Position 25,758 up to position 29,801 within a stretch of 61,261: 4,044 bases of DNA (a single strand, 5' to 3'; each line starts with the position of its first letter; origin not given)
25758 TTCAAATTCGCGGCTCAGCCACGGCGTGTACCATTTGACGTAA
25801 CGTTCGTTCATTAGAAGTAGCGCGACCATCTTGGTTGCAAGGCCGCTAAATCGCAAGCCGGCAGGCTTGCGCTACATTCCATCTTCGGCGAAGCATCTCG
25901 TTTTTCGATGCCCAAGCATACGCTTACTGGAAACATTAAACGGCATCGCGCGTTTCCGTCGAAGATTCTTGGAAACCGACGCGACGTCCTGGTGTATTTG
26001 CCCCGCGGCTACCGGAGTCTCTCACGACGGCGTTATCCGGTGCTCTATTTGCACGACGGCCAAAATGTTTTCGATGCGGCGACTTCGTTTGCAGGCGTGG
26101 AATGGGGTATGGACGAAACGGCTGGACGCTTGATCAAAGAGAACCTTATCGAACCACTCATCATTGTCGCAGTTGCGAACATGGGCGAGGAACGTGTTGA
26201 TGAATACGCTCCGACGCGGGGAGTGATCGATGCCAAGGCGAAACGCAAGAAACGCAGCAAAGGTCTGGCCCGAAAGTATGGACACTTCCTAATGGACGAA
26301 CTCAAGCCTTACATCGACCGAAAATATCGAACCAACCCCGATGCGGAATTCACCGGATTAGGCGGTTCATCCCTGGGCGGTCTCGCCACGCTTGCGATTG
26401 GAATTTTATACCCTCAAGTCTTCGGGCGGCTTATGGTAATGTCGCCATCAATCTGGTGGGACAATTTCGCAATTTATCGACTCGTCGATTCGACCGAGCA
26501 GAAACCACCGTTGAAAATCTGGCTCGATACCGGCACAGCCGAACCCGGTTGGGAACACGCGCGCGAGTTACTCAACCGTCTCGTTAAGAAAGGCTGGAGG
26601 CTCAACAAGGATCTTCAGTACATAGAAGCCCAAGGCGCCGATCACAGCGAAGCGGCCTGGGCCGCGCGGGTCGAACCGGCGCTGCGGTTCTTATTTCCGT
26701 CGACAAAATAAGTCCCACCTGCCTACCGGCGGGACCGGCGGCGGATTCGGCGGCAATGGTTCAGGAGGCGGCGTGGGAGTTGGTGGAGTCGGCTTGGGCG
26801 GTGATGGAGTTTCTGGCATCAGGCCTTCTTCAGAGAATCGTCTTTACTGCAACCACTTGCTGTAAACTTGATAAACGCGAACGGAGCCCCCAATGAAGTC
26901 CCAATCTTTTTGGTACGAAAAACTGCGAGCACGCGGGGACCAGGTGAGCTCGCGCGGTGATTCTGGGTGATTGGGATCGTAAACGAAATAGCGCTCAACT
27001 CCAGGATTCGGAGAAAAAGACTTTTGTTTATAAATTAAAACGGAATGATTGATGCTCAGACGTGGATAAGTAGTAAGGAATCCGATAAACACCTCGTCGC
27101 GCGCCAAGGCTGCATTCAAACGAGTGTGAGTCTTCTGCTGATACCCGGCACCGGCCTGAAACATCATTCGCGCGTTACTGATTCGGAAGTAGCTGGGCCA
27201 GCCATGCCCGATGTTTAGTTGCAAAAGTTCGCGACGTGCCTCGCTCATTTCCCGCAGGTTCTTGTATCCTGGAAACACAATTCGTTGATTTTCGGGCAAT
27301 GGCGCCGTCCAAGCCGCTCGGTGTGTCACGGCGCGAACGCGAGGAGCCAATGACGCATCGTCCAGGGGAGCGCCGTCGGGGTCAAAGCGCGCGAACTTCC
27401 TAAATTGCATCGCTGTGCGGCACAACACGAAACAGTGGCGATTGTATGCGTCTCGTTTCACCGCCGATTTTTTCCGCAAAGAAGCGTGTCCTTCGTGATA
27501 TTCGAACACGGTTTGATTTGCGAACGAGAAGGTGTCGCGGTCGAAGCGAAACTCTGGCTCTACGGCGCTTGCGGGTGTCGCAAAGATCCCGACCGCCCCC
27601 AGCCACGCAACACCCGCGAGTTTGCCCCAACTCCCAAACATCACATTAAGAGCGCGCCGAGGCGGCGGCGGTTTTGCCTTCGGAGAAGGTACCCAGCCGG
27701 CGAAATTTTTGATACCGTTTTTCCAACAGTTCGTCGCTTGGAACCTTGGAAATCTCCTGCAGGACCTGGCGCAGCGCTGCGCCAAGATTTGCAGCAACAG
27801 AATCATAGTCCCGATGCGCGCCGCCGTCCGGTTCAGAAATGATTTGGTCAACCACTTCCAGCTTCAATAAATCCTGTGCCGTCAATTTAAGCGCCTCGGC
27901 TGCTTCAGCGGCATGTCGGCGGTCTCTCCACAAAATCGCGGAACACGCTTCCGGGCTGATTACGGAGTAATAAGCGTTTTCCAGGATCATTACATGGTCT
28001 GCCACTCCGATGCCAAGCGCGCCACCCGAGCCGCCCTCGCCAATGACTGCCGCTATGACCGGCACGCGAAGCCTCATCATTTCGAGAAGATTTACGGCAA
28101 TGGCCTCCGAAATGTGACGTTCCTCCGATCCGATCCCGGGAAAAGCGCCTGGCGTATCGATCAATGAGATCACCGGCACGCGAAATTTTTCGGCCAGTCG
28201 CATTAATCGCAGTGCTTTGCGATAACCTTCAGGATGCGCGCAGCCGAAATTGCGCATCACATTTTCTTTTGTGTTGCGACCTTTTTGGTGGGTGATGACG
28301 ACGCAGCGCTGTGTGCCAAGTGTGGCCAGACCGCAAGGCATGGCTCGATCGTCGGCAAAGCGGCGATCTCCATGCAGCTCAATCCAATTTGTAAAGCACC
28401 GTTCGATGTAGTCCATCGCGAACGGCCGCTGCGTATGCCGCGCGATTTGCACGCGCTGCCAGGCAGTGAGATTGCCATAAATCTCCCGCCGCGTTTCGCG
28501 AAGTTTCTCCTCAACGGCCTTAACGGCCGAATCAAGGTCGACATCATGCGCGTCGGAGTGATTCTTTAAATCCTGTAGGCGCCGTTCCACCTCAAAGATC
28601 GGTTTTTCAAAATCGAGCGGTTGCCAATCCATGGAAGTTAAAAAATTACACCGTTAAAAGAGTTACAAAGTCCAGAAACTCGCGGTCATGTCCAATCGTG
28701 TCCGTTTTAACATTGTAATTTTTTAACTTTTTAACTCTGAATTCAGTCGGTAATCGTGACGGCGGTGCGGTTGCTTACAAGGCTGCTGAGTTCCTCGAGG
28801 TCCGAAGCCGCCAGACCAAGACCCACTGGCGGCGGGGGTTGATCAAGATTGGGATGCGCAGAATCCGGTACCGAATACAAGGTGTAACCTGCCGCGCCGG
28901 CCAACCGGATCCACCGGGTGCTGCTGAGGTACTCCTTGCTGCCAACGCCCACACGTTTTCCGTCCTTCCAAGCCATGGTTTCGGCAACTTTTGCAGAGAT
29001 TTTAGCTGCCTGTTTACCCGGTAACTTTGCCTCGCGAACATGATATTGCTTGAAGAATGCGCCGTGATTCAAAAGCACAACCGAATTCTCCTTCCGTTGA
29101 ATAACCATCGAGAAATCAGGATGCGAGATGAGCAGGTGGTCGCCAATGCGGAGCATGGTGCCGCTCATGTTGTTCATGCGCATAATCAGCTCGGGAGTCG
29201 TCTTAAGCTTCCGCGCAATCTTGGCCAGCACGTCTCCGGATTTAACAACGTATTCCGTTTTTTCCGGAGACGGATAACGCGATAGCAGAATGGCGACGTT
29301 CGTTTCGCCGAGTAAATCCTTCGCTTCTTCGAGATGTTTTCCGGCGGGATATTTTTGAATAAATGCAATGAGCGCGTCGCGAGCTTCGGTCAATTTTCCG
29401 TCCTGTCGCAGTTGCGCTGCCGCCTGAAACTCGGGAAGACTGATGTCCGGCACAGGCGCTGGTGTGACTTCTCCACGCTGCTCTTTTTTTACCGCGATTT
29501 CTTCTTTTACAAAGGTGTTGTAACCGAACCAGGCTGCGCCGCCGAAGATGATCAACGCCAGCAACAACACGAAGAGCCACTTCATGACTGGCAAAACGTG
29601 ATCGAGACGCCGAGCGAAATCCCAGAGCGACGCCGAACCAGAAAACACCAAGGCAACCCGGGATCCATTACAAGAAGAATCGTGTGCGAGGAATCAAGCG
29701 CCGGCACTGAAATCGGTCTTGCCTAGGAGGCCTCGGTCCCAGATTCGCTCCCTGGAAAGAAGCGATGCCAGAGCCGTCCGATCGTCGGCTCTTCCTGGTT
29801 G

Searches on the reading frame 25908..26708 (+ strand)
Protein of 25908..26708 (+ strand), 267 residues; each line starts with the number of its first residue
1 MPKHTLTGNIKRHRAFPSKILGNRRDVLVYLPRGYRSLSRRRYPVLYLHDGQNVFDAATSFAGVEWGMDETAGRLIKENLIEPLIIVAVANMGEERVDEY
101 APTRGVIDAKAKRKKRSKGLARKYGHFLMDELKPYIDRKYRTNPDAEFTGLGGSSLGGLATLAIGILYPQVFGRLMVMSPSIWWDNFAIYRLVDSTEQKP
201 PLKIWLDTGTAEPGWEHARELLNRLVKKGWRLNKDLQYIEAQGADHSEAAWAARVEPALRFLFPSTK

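Call 66: search_protein_families(library=pfam, proteins=[window:25908-26708:+], max_evalue=0.00001)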
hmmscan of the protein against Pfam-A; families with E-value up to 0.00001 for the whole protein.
window:25908-26708:+ (267 aa): 1 family
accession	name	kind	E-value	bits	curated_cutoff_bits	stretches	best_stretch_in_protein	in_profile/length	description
PF00756.26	Esterase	-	3.1e-32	112.8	22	1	18-260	1-249/251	Putative esterase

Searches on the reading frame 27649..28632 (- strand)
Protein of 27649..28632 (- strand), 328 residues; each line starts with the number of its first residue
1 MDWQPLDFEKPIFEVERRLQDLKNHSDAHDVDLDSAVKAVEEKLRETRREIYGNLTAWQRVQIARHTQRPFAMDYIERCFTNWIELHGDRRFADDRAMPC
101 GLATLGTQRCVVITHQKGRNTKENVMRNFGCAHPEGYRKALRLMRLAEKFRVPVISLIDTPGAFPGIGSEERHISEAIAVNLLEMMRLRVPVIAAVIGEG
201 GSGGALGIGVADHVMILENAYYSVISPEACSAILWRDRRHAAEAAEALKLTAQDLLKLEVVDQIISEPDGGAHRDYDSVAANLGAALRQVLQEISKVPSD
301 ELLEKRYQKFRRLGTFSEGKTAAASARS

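Call 66: search_protein_families(library=pfam, proteins=[window:27649-28632:-], max_evalue=0.00001)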
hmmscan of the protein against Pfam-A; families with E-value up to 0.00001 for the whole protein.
window:27649-28632:- (328 aa): 2 families
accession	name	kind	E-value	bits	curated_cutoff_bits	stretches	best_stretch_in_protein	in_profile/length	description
PF03255.19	ACCA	-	4.5e-140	466.6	23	1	6-314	2-310/310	Acetyl co-enzyme A carboxylase carboxyltransferase-like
PF01039.27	Carboxyl_trans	-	5.1e-16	58.8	22.3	1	100-248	286-429/493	Carboxyl transferase domain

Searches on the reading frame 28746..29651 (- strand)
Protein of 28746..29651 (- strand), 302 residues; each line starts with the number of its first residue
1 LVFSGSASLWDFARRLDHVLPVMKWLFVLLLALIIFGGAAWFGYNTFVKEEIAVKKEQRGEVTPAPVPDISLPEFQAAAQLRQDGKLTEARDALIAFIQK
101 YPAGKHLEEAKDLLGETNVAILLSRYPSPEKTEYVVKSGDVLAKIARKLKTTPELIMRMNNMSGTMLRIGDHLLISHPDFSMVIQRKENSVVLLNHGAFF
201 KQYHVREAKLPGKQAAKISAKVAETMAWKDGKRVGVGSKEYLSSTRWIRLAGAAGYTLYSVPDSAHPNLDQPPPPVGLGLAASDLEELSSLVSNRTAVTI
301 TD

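Call 66: search_protein_families(library=pfam, proteins=[window:28746-29651:-], max_evalue=0.00001)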
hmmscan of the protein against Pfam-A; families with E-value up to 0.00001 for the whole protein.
window:28746-29651:- (302 aa): 1 family
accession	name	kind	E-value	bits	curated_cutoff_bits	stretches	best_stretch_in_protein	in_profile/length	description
PF01476.26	LysM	-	1.1e-11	44.9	20.9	1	134-175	1-42/43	LysM domain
